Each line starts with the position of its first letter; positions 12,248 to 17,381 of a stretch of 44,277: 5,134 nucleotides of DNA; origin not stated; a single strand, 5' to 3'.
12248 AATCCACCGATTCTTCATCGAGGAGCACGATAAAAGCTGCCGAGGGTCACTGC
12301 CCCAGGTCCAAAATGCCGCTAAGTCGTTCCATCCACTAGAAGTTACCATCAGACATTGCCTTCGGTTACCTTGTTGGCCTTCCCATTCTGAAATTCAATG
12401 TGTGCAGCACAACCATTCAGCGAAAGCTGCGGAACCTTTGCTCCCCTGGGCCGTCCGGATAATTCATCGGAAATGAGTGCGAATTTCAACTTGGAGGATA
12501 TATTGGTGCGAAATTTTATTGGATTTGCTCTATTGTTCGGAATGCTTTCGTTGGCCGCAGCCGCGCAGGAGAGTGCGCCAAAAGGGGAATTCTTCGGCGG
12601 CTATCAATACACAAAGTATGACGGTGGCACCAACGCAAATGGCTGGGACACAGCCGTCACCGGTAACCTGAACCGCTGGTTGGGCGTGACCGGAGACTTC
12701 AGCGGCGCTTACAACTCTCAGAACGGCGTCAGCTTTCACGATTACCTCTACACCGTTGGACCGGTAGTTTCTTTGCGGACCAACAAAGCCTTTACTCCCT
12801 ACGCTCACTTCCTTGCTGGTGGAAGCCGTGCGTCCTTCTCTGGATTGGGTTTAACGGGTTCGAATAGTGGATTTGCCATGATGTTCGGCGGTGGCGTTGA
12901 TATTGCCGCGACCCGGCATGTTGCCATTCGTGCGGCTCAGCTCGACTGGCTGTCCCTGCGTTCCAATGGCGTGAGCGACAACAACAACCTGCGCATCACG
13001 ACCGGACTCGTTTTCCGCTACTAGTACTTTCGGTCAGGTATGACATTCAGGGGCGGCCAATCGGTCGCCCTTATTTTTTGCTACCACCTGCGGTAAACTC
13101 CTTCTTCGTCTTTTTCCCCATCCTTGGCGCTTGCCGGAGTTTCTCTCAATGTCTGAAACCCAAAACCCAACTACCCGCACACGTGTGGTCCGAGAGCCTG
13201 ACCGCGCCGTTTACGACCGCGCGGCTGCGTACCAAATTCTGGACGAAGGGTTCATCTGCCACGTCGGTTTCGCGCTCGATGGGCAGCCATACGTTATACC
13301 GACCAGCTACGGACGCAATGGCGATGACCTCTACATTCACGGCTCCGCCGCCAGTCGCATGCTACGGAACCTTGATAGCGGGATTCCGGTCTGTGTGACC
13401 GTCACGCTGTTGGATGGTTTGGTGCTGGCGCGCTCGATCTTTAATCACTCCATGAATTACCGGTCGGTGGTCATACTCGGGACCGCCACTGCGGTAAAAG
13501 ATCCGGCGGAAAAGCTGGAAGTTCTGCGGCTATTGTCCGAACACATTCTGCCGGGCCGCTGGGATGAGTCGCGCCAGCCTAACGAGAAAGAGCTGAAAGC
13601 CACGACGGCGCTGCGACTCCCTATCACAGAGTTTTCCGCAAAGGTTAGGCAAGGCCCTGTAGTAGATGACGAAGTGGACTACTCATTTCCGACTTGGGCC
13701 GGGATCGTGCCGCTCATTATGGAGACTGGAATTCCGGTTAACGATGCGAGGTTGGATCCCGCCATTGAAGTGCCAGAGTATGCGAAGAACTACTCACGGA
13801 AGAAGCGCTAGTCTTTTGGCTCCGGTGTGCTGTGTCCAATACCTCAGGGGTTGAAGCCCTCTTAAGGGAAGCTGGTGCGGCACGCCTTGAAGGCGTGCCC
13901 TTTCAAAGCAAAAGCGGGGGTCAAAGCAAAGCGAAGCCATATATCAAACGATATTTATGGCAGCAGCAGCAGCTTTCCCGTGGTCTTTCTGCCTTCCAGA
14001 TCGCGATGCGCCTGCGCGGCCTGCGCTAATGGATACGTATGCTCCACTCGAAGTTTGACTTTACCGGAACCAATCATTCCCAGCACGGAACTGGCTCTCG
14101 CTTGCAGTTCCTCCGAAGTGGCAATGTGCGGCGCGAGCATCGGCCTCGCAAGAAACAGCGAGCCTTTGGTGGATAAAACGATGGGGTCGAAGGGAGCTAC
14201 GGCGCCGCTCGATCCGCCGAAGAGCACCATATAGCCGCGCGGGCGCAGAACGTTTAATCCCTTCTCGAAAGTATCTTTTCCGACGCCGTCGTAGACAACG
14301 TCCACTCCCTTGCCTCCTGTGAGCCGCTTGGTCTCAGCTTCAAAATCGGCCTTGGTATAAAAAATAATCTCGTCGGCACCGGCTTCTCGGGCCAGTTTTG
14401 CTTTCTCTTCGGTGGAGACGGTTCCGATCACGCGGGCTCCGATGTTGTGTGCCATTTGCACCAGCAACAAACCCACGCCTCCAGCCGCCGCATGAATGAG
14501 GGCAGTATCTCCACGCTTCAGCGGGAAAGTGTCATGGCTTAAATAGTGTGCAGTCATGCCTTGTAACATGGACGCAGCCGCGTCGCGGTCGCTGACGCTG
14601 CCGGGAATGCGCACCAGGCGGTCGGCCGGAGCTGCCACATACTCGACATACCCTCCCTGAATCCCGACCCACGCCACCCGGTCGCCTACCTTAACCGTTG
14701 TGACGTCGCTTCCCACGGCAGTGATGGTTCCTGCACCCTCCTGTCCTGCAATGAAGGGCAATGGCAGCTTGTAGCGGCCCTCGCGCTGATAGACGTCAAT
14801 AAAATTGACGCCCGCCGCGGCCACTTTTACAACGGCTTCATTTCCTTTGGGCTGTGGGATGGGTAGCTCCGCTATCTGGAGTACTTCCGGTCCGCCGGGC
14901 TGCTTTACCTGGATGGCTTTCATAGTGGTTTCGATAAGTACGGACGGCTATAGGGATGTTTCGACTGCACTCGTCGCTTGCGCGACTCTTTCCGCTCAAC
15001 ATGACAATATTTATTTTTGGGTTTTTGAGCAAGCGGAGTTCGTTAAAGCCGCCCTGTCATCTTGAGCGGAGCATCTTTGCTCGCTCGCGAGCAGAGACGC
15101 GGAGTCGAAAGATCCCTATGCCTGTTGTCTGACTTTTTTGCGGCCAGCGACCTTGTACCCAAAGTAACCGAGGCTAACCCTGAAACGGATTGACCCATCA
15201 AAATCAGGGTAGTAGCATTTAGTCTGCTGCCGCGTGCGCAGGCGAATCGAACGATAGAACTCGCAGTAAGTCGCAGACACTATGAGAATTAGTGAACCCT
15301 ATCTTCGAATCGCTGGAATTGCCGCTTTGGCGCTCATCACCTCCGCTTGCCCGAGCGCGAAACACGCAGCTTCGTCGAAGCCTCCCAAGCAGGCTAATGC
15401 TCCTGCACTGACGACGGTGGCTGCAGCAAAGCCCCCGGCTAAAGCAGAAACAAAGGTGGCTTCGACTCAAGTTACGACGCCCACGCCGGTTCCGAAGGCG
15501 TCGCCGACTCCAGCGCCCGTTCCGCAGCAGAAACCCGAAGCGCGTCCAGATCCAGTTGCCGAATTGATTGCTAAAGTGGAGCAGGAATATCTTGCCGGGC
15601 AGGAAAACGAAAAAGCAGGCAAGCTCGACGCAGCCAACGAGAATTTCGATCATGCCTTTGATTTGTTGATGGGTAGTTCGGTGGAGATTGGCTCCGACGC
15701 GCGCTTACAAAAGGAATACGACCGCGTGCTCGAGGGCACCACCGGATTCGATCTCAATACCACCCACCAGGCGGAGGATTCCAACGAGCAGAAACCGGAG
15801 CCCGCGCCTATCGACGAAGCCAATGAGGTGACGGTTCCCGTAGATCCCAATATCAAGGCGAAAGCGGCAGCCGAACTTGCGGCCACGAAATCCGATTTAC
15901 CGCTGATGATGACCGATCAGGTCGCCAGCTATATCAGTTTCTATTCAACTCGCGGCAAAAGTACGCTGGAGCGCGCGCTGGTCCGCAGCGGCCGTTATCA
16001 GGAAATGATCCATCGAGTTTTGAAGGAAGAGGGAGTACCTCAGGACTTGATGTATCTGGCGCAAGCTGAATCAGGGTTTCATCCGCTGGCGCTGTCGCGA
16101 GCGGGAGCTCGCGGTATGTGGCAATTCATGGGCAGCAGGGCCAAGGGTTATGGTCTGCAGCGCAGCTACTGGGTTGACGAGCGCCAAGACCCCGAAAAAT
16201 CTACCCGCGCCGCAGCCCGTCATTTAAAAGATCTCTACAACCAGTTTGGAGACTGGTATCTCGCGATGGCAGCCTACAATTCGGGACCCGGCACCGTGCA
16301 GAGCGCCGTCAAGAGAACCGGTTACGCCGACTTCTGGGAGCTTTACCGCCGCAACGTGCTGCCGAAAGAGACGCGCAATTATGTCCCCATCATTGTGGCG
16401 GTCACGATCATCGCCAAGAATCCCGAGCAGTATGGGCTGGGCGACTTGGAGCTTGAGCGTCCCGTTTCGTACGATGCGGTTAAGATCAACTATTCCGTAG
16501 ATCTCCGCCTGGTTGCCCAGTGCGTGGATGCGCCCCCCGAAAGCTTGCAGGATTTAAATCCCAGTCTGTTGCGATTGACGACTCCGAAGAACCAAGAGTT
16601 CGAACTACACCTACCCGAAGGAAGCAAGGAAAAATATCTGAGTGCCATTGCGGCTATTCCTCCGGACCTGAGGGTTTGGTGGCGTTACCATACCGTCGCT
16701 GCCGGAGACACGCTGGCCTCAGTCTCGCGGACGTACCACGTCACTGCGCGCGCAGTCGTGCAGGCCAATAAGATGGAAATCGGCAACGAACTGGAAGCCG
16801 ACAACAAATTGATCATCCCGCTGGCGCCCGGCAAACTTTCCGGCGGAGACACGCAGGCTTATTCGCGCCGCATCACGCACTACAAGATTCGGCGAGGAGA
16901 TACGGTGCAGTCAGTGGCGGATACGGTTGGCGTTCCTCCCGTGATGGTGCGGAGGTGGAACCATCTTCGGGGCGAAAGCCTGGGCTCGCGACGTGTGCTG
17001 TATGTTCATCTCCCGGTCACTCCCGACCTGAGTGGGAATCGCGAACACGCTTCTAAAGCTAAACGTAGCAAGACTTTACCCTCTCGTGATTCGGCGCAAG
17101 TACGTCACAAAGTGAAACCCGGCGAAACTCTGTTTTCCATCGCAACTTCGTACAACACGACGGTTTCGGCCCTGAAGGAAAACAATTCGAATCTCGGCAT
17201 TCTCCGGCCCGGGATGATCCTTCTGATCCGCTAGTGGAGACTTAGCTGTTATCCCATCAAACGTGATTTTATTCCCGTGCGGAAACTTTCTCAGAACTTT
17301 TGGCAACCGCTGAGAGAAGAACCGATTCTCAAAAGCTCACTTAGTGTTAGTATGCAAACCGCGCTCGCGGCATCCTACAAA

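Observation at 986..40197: Superfamily of 30-65 nt structured intergenic elements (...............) with compensatory covariation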

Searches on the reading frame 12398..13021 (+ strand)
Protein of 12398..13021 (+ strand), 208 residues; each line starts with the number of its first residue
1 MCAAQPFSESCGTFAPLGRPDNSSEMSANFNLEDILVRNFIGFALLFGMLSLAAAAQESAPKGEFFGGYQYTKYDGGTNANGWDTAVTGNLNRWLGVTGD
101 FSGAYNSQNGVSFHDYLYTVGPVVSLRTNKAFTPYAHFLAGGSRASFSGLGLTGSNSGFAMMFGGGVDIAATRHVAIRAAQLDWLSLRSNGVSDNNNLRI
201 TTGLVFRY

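Call 87: search_protein_families(library=pfam, proteins=[window:12398-13021:+], max_evalue=0.00001)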
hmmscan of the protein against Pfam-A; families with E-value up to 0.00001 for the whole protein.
window:12398-13021:+ (208 aa): 1 family
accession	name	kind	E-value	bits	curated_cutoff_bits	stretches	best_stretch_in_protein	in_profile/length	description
PF13505.12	OMP_b-brl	-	1.5e-08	35.5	28.7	1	44-180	3-149/175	Outer membrane protein beta-barrel domain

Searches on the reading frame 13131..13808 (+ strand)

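Call 87: search_protein_families(library=pfam, proteins=[window:13131-13808:+], max_evalue=0.00001)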
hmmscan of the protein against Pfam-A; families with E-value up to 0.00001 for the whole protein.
window:13131-13808:+ (226 aa): 2 families
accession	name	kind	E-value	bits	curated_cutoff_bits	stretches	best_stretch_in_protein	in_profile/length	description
PF12900.13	Pyridox_ox_2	-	3.7e-49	166.7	27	1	29-172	1-140/140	Pyridoxamine 5'-phosphate oxidase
PF01243.27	PNPOx_N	-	4.2e-06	27.6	28.1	1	50-167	23-115/120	Pyridoxamine 5'-phosphate oxidase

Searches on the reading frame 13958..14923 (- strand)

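Call 87: search_protein_families(library=pfam, proteins=[window:13958-14923:-], max_evalue=0.00001)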
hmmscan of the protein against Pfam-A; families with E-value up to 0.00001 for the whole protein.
window:13958-14923:- (322 aa): 3 families
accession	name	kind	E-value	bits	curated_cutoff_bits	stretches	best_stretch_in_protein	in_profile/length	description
PF00107.32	ADH_zinc_N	-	6e-28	97.8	31.8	1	149-248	1-102/129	Zinc-binding dehydrogenase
PF13602.12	ADH_zinc_N_2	-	4e-24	86.5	27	1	182-320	2-134/134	Zinc-binding dehydrogenase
PF08240.17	ADH_N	-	3.5e-19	69.4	23.5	1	28-107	3-103/104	Alcohol dehydrogenase GroES-like domain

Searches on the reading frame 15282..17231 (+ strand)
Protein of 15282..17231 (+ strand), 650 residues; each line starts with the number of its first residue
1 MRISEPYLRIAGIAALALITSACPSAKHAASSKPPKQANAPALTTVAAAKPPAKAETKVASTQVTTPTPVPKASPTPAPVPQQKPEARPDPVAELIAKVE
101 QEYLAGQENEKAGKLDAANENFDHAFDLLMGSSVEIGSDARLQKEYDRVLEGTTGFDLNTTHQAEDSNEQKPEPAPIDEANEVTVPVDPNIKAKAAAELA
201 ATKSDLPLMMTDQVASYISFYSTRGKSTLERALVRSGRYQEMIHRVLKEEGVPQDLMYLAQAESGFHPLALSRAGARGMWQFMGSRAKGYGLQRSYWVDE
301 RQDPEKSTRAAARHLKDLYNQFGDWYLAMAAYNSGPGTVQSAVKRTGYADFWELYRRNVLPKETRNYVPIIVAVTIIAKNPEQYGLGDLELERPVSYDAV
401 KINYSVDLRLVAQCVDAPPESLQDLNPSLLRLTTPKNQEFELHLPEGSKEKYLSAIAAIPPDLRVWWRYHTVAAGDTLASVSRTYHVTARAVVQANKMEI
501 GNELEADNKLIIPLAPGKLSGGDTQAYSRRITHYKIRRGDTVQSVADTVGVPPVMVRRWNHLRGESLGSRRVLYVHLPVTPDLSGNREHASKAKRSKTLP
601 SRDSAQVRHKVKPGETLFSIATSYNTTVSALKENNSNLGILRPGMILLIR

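Call 87: search_protein_families(library=pfam, proteins=[window:15282-17231:+], max_evalue=0.00001)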
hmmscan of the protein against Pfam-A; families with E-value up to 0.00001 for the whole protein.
window:15282-17231:+ (650 aa): 4 families
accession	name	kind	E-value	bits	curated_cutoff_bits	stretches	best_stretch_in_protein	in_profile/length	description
PF01464.25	SLT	-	1.5e-30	105.6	21.3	1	248-353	9-115/117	Transglycosylase SLT domain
PF01476.26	LysM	-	8.3e-24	83.7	20.9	2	609-649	1-42/43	LysM domain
PF23577.1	LysM_RLK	-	1e-06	29.1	27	0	534-560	3-29/44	LysM domain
PF23473.1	LysM3_LYK4_5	-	8.2e-06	26.2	29.3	0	471-514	6-48/48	LYK4/5 LysM3 domain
